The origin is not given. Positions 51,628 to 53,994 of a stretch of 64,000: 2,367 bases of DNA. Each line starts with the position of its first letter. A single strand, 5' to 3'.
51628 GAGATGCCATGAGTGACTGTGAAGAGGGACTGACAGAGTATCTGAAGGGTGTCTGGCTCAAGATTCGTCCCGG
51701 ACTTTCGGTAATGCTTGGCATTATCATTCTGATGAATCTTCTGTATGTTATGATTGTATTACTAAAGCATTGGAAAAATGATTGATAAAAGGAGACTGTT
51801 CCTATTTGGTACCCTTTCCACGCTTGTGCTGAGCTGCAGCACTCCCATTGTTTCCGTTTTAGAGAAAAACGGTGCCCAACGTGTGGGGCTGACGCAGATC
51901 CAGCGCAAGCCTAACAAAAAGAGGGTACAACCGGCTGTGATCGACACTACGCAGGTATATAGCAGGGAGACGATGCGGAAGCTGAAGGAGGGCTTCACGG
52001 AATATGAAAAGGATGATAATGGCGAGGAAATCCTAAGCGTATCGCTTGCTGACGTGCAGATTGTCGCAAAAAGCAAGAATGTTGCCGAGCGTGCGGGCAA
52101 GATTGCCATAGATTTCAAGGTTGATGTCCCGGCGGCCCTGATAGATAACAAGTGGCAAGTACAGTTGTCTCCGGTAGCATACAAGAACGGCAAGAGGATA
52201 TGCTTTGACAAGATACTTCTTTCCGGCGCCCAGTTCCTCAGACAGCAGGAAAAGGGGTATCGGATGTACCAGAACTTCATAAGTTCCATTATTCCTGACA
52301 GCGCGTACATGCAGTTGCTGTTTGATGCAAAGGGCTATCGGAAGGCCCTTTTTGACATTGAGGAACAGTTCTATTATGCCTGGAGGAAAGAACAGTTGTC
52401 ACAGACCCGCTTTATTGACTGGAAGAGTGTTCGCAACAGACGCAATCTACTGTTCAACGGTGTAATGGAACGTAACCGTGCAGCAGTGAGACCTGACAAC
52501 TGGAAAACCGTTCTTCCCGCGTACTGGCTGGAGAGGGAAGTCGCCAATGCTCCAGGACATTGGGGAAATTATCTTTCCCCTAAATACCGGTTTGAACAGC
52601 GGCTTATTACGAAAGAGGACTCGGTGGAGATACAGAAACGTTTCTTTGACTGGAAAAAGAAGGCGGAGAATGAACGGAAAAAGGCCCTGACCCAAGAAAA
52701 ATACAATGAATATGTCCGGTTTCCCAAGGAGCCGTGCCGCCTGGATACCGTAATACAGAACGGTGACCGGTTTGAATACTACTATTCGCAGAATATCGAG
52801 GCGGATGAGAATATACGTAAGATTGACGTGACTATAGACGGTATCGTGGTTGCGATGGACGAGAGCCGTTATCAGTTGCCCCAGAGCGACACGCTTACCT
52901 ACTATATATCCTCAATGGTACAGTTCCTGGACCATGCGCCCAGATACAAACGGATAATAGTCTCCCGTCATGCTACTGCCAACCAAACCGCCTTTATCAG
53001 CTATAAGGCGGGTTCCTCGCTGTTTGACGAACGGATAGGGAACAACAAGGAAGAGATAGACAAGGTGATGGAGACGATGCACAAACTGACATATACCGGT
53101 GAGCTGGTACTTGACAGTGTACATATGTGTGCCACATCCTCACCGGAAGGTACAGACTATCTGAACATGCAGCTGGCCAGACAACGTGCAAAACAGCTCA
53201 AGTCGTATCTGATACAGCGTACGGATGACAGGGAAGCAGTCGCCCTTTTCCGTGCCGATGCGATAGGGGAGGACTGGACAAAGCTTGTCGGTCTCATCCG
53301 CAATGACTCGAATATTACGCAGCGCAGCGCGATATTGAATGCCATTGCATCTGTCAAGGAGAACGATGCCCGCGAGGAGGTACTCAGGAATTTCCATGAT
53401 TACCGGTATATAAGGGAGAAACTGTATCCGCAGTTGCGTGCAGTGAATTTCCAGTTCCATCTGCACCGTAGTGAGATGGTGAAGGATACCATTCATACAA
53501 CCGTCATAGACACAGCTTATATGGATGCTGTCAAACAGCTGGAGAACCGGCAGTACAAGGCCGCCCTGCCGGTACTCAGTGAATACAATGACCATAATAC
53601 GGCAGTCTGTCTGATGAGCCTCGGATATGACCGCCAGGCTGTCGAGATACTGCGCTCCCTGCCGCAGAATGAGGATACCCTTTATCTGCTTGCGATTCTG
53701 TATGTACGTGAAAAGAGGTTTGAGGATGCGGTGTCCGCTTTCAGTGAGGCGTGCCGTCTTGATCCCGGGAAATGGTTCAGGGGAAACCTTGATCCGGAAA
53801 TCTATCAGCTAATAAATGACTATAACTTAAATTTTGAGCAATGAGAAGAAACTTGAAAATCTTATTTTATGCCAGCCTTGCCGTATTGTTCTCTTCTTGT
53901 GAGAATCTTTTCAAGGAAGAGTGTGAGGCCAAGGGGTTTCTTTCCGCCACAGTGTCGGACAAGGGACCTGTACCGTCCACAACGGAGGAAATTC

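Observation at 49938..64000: An Mfa-type (type V pilus) fimbrial cluster transcriptionally fused to conjugative transposon traE-traJ, with ssb embedded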

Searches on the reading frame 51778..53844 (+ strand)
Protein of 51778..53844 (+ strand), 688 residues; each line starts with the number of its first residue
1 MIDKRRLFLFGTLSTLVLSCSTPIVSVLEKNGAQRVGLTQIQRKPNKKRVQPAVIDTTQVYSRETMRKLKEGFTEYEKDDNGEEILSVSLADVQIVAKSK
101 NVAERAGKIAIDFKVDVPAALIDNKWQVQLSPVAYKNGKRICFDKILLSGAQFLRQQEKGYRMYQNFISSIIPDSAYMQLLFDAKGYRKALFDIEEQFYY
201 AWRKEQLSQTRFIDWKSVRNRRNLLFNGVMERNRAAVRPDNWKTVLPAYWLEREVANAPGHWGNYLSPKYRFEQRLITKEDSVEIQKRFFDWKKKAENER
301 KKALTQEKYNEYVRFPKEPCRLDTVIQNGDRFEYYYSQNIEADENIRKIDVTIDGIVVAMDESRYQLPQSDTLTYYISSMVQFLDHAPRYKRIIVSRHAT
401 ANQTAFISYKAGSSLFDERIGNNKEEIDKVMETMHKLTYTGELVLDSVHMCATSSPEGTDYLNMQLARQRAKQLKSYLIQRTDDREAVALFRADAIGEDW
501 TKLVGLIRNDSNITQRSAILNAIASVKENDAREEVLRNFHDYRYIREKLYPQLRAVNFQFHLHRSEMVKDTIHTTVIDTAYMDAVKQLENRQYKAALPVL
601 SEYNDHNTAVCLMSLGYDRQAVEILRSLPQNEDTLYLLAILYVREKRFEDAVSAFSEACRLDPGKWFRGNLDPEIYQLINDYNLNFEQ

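Call 3: search_protein_families(library=pfam, proteins=[window:51778-53844:+], max_evalue=0.01)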
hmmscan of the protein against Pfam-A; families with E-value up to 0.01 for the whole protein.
window:51778-53844:+ (688 aa): 8 families
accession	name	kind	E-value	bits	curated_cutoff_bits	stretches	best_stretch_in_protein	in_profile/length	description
PF07719.23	TPR_2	-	3.5e-05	24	27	1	634-664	3-33/34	Tetratricopeptide repeat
PF00515.34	TPR_1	-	0.00039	20.6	27.8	1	633-663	2-32/34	Tetratricopeptide repeat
PF23300.3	HEAT_Nup120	-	0.0013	19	29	1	611-658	5-52/170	Nucleoporin Nup120, HEAT repeats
PF14559.12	TPR_19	-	0.0014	19.3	25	0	620-656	9-49/68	Tetratricopeptide repeat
PF13428.12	TPR_14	-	0.0015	19.5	23.5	0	634-664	3-33/44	Tetratricopeptide repeat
PF13181.12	TPR_8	-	0.0031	18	25.7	0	634-663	3-32/34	Tetratricopeptide repeat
PF12895.13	ANAPC3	-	0.0032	18.2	27.2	0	605-657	26-81/82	Anaphase-promoting complex, cyclosome, subunit 3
PF13424.12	TPR_12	-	0.0034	18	30.1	0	615-661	23-74/77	Tetratricopeptide repeat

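Call 5: search_protein_families(library=ncbifam, proteins=[window:51778-53844:+], max_evalue=0.01)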
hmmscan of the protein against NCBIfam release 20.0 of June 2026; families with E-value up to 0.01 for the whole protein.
window:51778-53844:+ (688 aa): 1 family
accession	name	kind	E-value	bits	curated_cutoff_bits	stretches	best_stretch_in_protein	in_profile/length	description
NF040959.1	MamA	equivalog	0.0031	17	200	0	623-664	130-171/204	magnetosome protein MamA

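Call 42: find_homologous_proteins(query=window:51778-53844:+, max_evalue=0.00001)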
Query window:51778-53844:+ (688 aa): 1210 proteins with E <= 0.00001 among 8000 candidates; the best 120 are listed.
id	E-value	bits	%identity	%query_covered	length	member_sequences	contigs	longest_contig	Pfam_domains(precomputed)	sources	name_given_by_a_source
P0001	0.0e+0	1549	100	100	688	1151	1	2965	-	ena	-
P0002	0.0e+0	1410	90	100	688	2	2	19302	-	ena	-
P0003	0.0e+0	1276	81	100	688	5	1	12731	PF07719.24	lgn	-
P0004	0.0e+0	1246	80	100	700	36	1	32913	-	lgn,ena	-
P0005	0.0e+0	1174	75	100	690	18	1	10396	-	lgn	-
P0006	0.0e+0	1123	72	100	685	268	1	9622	-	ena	-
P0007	0.0e+0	1121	72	100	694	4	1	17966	-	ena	-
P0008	0.0e+0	1114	71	100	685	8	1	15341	-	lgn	-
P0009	0.0e+0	1108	70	100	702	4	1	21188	-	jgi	-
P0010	0.0e+0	1100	70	100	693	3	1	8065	-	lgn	-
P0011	0.0e+0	1096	70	100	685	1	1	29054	-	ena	-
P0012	0.0e+0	1095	70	100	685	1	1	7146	-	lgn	-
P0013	0.0e+0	1083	69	100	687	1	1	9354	-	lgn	-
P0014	0.0e+0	1062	68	99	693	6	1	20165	PF07719.24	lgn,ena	-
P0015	0.0e+0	1053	67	100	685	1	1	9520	PF00515.35,PF07719.24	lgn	-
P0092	4.7e-193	661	47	99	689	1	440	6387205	-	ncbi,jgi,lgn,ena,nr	ncbi:hypothetical protein NXW18_02160 [Bacteroides thetaiotaomicron]|jgi:hypothetical protein|nr:hyp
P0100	6.2e-193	661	47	99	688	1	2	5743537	-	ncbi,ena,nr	ncbi:hypothetical protein [Phocaeicola dorei]|nr:hypothetical protein [Phocaeicola dorei]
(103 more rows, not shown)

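Call 43: find_encoding_contigs(protein=P0092, flank=10000, max_places=3)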
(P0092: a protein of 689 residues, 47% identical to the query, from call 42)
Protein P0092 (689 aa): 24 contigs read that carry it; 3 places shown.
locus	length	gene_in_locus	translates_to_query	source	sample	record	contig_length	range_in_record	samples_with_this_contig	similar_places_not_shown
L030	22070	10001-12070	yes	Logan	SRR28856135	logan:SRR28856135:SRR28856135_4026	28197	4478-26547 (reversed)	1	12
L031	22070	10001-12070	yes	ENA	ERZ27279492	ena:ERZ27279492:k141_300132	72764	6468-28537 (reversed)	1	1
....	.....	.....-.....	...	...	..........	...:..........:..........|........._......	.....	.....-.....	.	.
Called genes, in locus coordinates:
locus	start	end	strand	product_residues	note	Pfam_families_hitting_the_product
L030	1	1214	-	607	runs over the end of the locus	PF22842:Pel9A-like_beta_helix (faint), PF21231:GH141_M, PF13229:Beta_helix (faint)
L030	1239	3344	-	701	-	PF07944:Beta-AFase-like_GH127_cat, PF20736:Glyco_hydro127M, PF20737:Glyco_hydro127C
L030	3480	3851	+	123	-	-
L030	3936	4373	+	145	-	PF14297:Lin1244_N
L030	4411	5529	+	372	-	PF14297:Lin1244_N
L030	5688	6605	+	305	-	PF01807:Zn_ribbon_DnaG (weak), PF13155:Toprim_2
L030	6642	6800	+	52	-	-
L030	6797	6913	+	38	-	-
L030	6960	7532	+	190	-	-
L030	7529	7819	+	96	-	-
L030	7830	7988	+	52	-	-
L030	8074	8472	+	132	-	-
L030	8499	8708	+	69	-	-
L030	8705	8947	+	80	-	-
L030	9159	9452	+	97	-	PF11325:DUF3127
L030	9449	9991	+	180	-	PF12099:DUF3575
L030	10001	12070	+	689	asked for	-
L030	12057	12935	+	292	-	-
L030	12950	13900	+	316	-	PF13149:Mfa_like_1, PF08842:Mfa2 (faint)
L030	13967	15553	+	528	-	PF13004:BACON (faint), PF13149:Mfa_like_1, PF18998:Flg_new_2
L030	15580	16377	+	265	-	PF13149:Mfa_like_1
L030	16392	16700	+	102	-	-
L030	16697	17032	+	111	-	-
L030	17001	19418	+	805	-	PF19044:P-loop_TraG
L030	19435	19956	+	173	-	PF13605:DUF4141 (weak)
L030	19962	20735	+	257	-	-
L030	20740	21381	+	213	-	-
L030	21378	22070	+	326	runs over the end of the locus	PF12508:Transposon_TraM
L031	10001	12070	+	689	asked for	-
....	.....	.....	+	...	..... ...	-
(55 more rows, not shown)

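Call 44: find_encoding_contigs(protein=P0100, flank=10000, max_places=2)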
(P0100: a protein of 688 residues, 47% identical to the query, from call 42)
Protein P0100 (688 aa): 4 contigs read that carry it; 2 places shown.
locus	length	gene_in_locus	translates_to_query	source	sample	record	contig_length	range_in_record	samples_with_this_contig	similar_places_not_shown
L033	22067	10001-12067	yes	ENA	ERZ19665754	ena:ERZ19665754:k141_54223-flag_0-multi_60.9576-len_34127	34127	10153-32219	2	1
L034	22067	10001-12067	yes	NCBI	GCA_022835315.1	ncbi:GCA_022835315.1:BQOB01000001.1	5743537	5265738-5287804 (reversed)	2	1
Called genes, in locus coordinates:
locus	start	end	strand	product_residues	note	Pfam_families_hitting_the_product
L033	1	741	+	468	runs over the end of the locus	PF13537:GATase_7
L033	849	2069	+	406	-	PF05343:Peptidase_M42 (faint), PF01546:Peptidase_M20, PF07687:M20_dimer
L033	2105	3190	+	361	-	PF01571:GCV_T, PF08669:GCV_T_C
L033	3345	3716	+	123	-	-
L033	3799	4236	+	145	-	PF14297:Lin1244_N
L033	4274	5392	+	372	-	PF14297:Lin1244_N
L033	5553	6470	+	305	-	PF01807:Zn_ribbon_DnaG (weak), PF13155:Toprim_2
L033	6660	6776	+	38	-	-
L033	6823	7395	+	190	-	-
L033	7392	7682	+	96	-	-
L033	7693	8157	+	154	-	-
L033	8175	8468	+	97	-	PF27050:Phage_P22_Y8K6 (weak)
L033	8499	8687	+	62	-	-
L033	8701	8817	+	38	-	-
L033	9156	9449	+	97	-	PF11325:DUF3127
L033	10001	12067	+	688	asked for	-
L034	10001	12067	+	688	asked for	-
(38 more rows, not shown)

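Call 52: search_protein_families(library=pfam, proteins=[window:51778-53844:+, L030:9159-9452:+], max_evalue=5)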
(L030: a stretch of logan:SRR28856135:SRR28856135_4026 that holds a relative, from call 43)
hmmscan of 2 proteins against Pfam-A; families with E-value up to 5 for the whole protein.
window:51778-53844:+ (688 aa): 13 families
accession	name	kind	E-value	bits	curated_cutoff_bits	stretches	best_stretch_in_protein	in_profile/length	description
PF07719.23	TPR_2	-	3.5e-05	24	27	1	634-664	3-33/34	Tetratricopeptide repeat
PF00515.34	TPR_1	-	0.00039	20.6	27.8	1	633-663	2-32/34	Tetratricopeptide repeat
PF23300.3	HEAT_Nup120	-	0.0013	19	29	1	611-658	5-52/170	Nucleoporin Nup120, HEAT repeats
PF14559.12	TPR_19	-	0.0014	19.3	25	1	620-656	9-49/68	Tetratricopeptide repeat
PF13428.12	TPR_14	-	0.0015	19.5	23.5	1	634-664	3-33/44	Tetratricopeptide repeat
PF13181.12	TPR_8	-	0.0031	18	25.7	1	634-663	3-32/34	Tetratricopeptide repeat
PF12895.13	ANAPC3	-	0.0032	18.2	27.2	1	605-657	26-81/82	Anaphase-promoting complex, cyclosome, subunit 3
PF13424.12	TPR_12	-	0.0034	18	30.1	1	615-661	23-74/77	Tetratricopeptide repeat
PF13432.12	TPR_16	-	0.011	16.6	32.7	1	625-664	24-63/65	Tetratricopeptide repeat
PF09613.16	HrpB1_HrpK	-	0.029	14.5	29.3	1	621-662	36-75/126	Bacterial type III secretion protein (HrpB1_HrpK)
PF13174.12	TPR_6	-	0.039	15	26.3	1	633-663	1-31/33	Tetratricopeptide repeat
PF13176.12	TPR_7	-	0.07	13.7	27.9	1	634-657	1-24/36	Tetratricopeptide repeat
PF00691.25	OmpA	-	0.12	13.2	27.2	1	425-480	15-66/98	OmpA family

L030:9159-9452:+ (97 aa): 1 family
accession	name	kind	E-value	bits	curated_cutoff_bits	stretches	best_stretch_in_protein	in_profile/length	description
PF11325.14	DUF3127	-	8e-28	96.9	27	1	2-86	1-84/85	Domain of unknown function (DUF3127)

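Call 60: search_solved_structures(query=L030:9159-9452:+, max_evalue=1)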
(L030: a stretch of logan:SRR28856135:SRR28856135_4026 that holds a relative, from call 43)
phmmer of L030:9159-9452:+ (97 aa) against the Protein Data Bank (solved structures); distinct sequences matched with E-value up to 1: 0.

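Call 62: search_protein_families(library=phrogs, proteins=[L030:9159-9452:+], max_evalue=0.001)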
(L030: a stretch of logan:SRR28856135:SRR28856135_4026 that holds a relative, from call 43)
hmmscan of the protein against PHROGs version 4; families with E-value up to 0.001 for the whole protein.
L030:9159-9452:+ (97 aa): 1 family
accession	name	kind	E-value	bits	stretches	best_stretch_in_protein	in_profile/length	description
phrog_4932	-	DNA, RNA and nucleotide metabolism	5.6e-17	63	1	1-94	1-96/117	single strand DNA binding protein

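Call 63: predict_structure(alignment_id=A2)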
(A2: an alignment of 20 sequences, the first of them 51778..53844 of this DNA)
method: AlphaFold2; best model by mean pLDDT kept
length: 688 residues; sequences in the alignment: 20
mean_pLDDT: 63.7   pTM: 0.32
mean pLDDT of the five models: 63.7, 61.8, 61.1, 58.3, 57.3
residues with pLDDT >= 90: 63; 70-90: 226; 50-70: 181; < 50: 218
segments of 3 or more residues with pLDDT < 50: 18-91, 160-182, 186-191, 193-223, 236-255, 257-277, 308-315, 359-379
pLDDT, mean of each block of 10 residues (from residue 1): 57 52 34 28 32 34 44 38 35 58 65 67 56 62 62 54 40 43 47 46 38 36 49 45 37 43 46 49 56 67 58 52 60 70 58 50 36 38 73 59 79 81 86 81 79 87 89 87 75 89 91 90 89 90 90 86 62 65 80 84 88 86 91 90 90 91 74 79 76
secondary structure, 60 per line:
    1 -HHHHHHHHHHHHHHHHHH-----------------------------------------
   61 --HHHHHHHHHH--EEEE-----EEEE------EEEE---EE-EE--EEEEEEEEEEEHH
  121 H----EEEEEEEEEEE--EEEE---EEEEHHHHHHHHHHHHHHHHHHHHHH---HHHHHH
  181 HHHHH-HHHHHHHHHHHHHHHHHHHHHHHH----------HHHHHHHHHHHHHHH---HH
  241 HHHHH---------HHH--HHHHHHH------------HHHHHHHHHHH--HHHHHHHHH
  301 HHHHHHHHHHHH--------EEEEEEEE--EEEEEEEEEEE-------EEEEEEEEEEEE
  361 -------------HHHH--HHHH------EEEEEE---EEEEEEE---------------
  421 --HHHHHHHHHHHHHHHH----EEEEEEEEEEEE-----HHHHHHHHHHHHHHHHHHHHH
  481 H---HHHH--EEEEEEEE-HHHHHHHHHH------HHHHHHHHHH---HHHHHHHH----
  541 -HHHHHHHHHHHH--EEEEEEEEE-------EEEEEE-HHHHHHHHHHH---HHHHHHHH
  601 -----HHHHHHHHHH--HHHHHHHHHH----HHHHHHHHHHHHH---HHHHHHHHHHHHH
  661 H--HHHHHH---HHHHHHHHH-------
elements in order (helices of 4 or more, strands of 3 or more residues): H2-19 H63-72 E75-78 E84-87 E94-97 E108-118 E126-136 E139-142 E146-149 H150-171 H175-185 H187-210 H221-235 H239-245 H260-266 H279-289 H292-312 E321-328 E331-341 E349-360 H374-377 H380-383 E390-395 E399-405 H423-438 E443-454 H460-481 H485-488 E491-498 H500-509 H516-525 H529-536 H542-553 E556-564 E572-577 H579-589 H593-600 H606-615 H618-627 H632-644 H648-661 H664-669 H673-681

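Call 65: fold_search(model_id=the predicted structure, library=pdb)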
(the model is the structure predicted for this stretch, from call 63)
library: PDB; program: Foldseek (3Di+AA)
matches with E <= 10: 1238; with E <= 0.001: 16
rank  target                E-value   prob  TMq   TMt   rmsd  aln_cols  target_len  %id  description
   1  4rha_A                2.3e-05  1.00  0.17  0.74   4.2       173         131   14  Structure of the C-terminal domain of outer-membrane protein OmpA from Salmonella enterica subsp. enterica serovar Typ (released 2014-10-29)
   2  4rha_B                3.2e-05  1.00  0.16  0.73   5.0       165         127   16  Structure of the C-terminal domain of outer-membrane protein OmpA from Salmonella enterica subsp. enterica serovar Typ (released 2014-10-29)
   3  3td3_A                3.8e-05  1.00  0.14  0.64   7.1       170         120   16  Crystal structure of OmpA-like domain from Acinetobacter baumannii in complex with glycine (released 2011-10-26)
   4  3td3_H                4.4e-05  1.00  0.14  0.63   7.2       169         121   11  Crystal structure of OmpA-like domain from Acinetobacter baumannii in complex with glycine (released 2011-10-26)
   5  6top_B                4.7e-05  1.00  0.14  0.54   8.6       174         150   14  Structure of the PorE C-terminal domain, a protein of T9SS from Porphyromonas gingivalis (released 2020-06-17)
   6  5u1h_C                5.5e-05  1.00  0.14  0.64   6.1       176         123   11  Crystal structure of the C-terminal peptidoglycan binding domain of OprF (PA1777) from Pseudomonas aeruginosa (released 2017-01-11)
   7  3td4_B                7.3e-05  1.00  0.14  0.63   6.0       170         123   10  Crystal structure of OmpA-like domain from Acinetobacter baumannii in complex with diaminopimelate (released 2011-10-26)
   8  6top_A                8.6e-05  1.00  0.15  0.55   7.3       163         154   16  Structure of the PorE C-terminal domain, a protein of T9SS from Porphyromonas gingivalis (released 2020-06-17)
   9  5u1h_A                1.3e-04  1.00  0.14  0.65   6.2       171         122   12  Crystal structure of the C-terminal peptidoglycan binding domain of OprF (PA1777) from Pseudomonas aeruginosa (released 2017-01-11)
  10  3td3_D                1.7e-04  1.00  0.14  0.62   7.2       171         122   15  Crystal structure of OmpA-like domain from Acinetobacter baumannii in complex with glycine (released 2011-10-26)
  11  3td5_A                2.3e-04  1.00  0.14  0.62   5.9       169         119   15  Crystal structure of OmpA-like domain from Acinetobacter baumannii in complex with L-Ala-gamma-D-Glu-m-DAP-D-Ala-D-Ala (released 2011-10-26)
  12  4erh_B                4.0e-04  1.00  0.14  0.62   6.1       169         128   16  The crystal structure of OmpA domain of OmpA from Salmonella enterica subsp. enterica serovar Typhimurium str. 14028S (released 2012-05-02)
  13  6jfw_A                5.9e-04  1.00  0.13  0.50  15.0       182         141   10  Crystal structure of PA0833 periplasmic domain from Pseudomonas aeruginosa reveals an unexpected enlarged peptidoglyca (released 2019-03-20)
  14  7muc_AL               7.3e-04  1.00  0.13  0.43  10.7       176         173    8  Legionella pneumophila Dot/Icm T4SS C1 Reconstruction (released 2021-10-06)
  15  5nhx                  8.2e-04  1.00  0.14  0.60   7.0       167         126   16  Periplasmic domain of Outer Membrane Protein A from Klebsiella pneumoniae (released 2018-05-16)
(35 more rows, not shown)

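Call 66: find_related_loci(query=A2, collection=metagenome_contigs, flank=10000)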
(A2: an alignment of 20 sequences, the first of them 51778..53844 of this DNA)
Query A2 (688 aa) in metagenome_contigs; peptide patterns used: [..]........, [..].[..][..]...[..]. (x = any residue, [..] = any of these).
598 stretches matched a pattern (row limit reached: there are more); 499 encode a relative of the query (tblastn E <= 1e-3); the best 80 are kept; 80 distinct loci.
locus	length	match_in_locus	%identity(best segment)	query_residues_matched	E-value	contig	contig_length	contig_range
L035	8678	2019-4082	100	1-688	0e+0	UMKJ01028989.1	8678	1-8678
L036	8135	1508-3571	100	1-688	0e+0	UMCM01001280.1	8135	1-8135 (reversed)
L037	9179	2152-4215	100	1-688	0e+0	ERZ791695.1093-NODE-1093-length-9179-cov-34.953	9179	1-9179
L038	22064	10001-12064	100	1-688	0e+0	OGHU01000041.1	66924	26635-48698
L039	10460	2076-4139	99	1-688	0e+0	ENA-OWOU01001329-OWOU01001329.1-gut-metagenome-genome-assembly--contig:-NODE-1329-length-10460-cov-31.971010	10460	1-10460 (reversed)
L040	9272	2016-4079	99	1-688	0e+0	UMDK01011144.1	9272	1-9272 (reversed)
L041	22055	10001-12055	72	1-688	0e+0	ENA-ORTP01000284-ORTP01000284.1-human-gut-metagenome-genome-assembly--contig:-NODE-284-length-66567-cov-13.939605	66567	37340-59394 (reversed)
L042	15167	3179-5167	72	23-688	0e+0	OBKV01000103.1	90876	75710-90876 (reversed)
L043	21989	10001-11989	72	23-688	0e+0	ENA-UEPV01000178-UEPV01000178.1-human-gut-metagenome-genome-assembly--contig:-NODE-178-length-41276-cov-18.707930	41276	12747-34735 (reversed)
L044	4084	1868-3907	67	6-688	0e+0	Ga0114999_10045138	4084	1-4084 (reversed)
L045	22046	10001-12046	66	2-688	0e+0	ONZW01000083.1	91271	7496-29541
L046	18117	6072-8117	65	2-688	0e+0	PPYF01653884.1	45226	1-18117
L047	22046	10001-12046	66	2-688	0e+0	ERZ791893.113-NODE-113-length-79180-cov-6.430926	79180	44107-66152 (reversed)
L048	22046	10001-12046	66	2-688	0e+0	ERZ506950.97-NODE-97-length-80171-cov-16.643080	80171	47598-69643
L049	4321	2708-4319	84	1-536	0e+0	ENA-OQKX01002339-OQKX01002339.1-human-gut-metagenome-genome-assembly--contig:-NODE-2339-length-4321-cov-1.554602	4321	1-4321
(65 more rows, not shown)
